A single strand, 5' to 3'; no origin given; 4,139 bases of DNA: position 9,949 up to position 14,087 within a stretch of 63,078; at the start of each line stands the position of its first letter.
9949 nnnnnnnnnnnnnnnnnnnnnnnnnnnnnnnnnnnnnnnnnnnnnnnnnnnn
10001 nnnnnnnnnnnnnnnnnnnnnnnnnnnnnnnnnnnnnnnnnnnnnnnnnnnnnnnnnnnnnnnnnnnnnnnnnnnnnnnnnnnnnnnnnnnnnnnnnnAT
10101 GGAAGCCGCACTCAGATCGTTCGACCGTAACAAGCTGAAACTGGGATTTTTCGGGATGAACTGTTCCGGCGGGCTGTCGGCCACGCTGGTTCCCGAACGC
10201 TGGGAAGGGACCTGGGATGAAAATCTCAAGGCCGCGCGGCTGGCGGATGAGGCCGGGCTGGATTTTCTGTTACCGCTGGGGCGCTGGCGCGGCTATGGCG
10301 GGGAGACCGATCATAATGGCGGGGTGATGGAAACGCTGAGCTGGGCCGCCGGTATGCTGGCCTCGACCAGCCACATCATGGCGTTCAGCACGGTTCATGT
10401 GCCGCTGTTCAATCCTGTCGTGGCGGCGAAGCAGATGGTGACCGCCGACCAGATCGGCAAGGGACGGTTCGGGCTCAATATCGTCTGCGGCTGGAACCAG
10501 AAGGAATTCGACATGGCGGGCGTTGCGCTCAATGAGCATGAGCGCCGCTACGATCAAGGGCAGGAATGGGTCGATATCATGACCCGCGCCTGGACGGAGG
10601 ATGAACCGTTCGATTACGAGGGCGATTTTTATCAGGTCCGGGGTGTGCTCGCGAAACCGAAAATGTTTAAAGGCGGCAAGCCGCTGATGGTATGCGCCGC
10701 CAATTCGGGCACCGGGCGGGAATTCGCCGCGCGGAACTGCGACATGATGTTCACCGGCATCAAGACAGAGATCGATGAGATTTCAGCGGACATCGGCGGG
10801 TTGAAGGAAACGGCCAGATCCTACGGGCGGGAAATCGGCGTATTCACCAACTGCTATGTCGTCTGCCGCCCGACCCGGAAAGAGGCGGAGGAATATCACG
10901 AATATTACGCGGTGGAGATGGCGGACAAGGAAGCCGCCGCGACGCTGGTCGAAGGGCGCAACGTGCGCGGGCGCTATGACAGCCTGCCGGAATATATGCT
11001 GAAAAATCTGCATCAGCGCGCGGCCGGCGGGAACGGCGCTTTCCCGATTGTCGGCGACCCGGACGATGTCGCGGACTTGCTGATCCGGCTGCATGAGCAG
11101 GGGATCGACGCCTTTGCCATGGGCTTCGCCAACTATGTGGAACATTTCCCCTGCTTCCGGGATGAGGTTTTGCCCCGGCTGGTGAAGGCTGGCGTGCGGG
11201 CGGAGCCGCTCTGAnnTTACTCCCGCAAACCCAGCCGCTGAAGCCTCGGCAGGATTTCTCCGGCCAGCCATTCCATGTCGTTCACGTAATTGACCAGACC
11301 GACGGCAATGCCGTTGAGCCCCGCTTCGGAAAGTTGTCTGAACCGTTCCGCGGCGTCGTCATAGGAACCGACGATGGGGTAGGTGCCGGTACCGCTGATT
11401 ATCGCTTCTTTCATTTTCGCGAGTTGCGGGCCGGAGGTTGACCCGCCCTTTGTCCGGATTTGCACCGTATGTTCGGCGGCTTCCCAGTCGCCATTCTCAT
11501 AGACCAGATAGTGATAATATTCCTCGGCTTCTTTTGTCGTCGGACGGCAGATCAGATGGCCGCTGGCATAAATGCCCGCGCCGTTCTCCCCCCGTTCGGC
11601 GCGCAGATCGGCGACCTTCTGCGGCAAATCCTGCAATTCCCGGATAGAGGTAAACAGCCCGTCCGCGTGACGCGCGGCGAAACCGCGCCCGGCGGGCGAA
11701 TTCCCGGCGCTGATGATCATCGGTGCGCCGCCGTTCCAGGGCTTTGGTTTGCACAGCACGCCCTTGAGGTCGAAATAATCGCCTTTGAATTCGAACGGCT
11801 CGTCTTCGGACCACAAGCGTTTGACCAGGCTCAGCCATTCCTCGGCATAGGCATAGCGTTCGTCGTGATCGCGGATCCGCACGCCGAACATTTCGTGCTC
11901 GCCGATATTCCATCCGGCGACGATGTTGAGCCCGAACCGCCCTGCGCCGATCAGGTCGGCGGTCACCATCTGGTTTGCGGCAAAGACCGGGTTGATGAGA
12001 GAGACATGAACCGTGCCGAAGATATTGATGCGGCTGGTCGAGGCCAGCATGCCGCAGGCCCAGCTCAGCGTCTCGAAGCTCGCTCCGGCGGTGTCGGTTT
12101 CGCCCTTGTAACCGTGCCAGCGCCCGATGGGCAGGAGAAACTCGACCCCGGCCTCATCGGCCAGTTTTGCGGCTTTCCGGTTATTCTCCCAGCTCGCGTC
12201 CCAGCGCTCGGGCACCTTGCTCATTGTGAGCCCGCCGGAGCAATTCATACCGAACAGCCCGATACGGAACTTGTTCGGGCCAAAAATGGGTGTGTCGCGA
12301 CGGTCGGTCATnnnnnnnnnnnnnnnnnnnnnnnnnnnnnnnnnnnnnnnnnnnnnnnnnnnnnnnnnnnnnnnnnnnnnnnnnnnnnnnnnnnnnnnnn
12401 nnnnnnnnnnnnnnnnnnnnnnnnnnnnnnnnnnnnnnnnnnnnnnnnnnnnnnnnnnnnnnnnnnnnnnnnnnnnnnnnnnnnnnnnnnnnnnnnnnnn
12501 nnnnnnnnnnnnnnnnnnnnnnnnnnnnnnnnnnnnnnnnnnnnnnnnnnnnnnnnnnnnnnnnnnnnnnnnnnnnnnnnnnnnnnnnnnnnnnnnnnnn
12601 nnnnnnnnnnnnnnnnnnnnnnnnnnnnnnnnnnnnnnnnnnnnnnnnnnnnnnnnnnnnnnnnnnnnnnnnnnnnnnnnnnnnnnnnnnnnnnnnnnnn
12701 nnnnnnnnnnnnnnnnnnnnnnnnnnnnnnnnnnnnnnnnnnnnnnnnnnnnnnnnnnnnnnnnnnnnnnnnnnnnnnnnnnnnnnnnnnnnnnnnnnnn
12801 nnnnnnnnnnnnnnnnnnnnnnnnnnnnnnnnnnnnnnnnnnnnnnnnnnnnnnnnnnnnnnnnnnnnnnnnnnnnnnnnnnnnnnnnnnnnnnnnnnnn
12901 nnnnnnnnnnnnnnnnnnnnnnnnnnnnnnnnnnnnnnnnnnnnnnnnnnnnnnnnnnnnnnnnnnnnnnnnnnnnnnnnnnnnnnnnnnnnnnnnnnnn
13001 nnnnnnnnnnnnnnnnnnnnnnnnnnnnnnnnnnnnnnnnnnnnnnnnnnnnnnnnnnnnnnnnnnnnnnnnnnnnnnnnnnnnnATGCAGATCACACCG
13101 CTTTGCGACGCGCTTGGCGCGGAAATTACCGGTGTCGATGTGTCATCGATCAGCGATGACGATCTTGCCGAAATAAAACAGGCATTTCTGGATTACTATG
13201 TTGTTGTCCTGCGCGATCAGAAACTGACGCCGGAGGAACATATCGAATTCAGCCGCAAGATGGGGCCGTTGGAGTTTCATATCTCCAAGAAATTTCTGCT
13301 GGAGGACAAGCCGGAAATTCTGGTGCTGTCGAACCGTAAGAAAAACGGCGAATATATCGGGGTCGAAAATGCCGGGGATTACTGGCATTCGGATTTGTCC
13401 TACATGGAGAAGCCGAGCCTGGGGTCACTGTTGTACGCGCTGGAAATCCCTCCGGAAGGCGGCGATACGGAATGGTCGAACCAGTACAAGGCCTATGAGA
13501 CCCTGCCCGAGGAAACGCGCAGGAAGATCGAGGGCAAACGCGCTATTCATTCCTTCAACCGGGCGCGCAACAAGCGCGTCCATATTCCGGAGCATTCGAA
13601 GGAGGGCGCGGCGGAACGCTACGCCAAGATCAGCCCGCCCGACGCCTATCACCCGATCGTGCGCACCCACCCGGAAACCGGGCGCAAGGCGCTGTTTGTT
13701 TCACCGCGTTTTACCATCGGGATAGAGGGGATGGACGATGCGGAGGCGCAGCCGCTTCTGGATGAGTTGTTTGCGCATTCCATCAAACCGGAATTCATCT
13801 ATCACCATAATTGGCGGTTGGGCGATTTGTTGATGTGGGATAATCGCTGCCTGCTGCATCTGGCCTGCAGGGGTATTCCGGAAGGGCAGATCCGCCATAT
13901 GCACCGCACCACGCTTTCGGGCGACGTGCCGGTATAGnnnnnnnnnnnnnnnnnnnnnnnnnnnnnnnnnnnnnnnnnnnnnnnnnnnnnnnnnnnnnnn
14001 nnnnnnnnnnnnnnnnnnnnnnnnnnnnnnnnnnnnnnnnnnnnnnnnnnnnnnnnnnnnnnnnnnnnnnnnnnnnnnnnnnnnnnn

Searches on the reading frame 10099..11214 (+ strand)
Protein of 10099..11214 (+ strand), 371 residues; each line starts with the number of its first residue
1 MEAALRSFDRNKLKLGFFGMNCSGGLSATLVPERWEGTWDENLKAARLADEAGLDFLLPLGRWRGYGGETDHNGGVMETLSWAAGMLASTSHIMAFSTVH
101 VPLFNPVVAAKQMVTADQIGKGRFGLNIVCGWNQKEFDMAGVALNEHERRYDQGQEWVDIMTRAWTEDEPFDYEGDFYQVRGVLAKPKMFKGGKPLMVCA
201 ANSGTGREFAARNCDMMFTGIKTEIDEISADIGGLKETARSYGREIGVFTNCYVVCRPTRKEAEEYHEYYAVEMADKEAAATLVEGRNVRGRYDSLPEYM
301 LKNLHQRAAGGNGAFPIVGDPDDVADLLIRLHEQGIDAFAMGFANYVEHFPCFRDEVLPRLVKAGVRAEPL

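Call 7: find_encoding_contigs(protein=window:10099-11214:+, flank=10000, max_places=1)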
Protein window:10099-11214:+ (371 aa): 14 contigs read that carry it; 1 place shown.
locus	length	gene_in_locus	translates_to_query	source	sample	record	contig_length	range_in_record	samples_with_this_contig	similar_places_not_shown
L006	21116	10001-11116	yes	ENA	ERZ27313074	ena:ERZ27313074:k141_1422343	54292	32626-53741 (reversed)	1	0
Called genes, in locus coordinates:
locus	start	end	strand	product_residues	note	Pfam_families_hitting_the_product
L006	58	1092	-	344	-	PF03401:TctC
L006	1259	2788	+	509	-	PF00890:FAD_binding_2, PF01266:DAO (weak), PF03486:HI0933_like (faint), PF12831:FAD_oxidored (weak)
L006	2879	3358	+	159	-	PF07883:Cupin_2 (weak)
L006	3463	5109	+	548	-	PF20695:UbiD_N (weak), PF01977:UbiD, PF20696:UbiD_C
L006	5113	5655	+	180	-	PF00440:TetR_N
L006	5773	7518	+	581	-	PF01977:UbiD, PF20696:UbiD_C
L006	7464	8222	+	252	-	PF00106:adh_short, PF08659:KR, PF13561:adh_short_C2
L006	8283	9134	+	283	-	PF02668:TauD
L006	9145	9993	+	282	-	PF02668:TauD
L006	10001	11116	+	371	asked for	PF00296:Bac_luciferase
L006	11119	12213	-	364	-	PF00296:Bac_luciferase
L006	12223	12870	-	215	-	PF08241:Methyltransf_11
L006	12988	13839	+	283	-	PF02668:TauD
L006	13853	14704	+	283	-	PF02668:TauD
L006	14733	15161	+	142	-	PF00903:Glyoxalase, PF13669:Glyoxalase_4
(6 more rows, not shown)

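Call 44: search_protein_families(library=ncbifam, max_evalue=1e-10, proteins=[window:10099-11214:+])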
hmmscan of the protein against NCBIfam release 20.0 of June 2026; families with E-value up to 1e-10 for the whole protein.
window:10099-11214:+ (371 aa): 9 families
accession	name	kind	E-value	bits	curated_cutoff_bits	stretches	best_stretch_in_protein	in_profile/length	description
TIGR04021.1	LLM_DMSO2_sfnG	equivalog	1.9e-55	188.6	382.95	1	14-361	2-345/350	dimethylsulfone monooxygenase SfnG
TIGR03860.1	FMN_nitrolo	subfamily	5.3e-38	130.9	279.7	2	67-166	61-161/422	NtaA/DmoA family FMN-dependent monooxygenase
TIGR03612.1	RutA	equivalog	3.3e-35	122.2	498.3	1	35-359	23-347/355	pyrimidine utilization protein A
NF001939.1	PRK00719.1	subfamily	3.6e-24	85.2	510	1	83-362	59-347/373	alkanesulfonate monooxygenase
TIGR03565.1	alk_sulf_monoox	equivalog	7e-24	84.5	518.2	1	82-359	58-344/346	FMNH2-dependent alkanesulfonate monooxygenase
TIGR03619.1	F420_Rv2161c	subfamily_domain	2.3e-23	83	166.9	1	71-254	39-217/247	TIGR03619 family F420-dependent LLM class oxidoreductase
TIGR03560.1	F420_Rv1855c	subfamily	3e-22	79.5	231.4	1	37-246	10-219/227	TIGR03560 family F420-dependent LLM class oxidoreductase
TIGR04020.1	seco_metab_LLM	subfamily_domain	1.5e-12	47.4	244.45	1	43-254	22-231/341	MupA/Atu3671 family FMN-dependent luciferase-like monooxygenase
TIGR03621.1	F420_MSMEG_2516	subfamily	2.8e-12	46.4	213.15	1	98-224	62-181/295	TIGR03621 family F420-dependent LLM class oxidoreductase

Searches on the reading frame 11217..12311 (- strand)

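Call 44: search_protein_families(library=ncbifam, max_evalue=1e-10, proteins=[window:11217-12311:-])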
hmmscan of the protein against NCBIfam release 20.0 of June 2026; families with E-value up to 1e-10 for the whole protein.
window:11217-12311:- (364 aa): 9 families
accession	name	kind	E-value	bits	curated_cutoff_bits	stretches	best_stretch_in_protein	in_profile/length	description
TIGR04021.1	LLM_DMSO2_sfnG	equivalog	6.5e-54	183.6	382.95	1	23-359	9-347/350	dimethylsulfone monooxygenase SfnG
TIGR03612.1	RutA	equivalog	1e-36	127.1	498.3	1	17-357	3-349/355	pyrimidine utilization protein A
TIGR03860.1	FMN_nitrolo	subfamily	1.7e-34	119.4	279.7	2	69-168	61-161/422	NtaA/DmoA family FMN-dependent monooxygenase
TIGR03619.1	F420_Rv2161c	subfamily_domain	4e-25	88.8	166.9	1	82-252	47-214/247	TIGR03619 family F420-dependent LLM class oxidoreductase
TIGR03560.1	F420_Rv1855c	subfamily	7.8e-25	88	231.4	1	38-242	9-214/227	TIGR03560 family F420-dependent LLM class oxidoreductase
TIGR03565.1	alk_sulf_monoox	equivalog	4e-22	78.7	518.2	1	67-271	40-245/346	FMNH2-dependent alkanesulfonate monooxygenase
NF001939.1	PRK00719.1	subfamily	1.1e-19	70.5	510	1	65-270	38-244/373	alkanesulfonate monooxygenase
TIGR03571.1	lucif_BA3436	subfamily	3.1e-13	49.7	303.9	1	72-242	60-227/304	TIGR03571 family LLM class oxidoreductase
TIGR04020.1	seco_metab_LLM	subfamily_domain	4.2e-12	45.8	244.45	0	46-246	23-217/341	MupA/Atu3671 family FMN-dependent luciferase-like monooxygenase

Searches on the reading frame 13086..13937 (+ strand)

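Call 44: search_protein_families(library=ncbifam, max_evalue=1e-10, proteins=[window:13086-13937:+])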
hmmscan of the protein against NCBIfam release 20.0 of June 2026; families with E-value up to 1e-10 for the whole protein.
window:13086-13937:+ (283 aa): 3 families
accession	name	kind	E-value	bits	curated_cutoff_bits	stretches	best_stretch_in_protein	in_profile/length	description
NF007104.0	PRK09553.1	equivalog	7.8e-65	218.8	313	1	1-283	5-279/282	taurine dioxygenase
NF049937.1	CMthFAOxDecarbScoE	equivalog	5e-46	157.2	400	1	1-277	1-283/295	(3R)-3-[(carboxymethyl)amino]fatty acid oxygenase/decarboxylase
NF045815.1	Neo-PentlctneFsynPtlD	equivalog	1.9e-41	142.3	550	1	1-258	1-268/301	neopentalenolactone/pentalenolactone F synthase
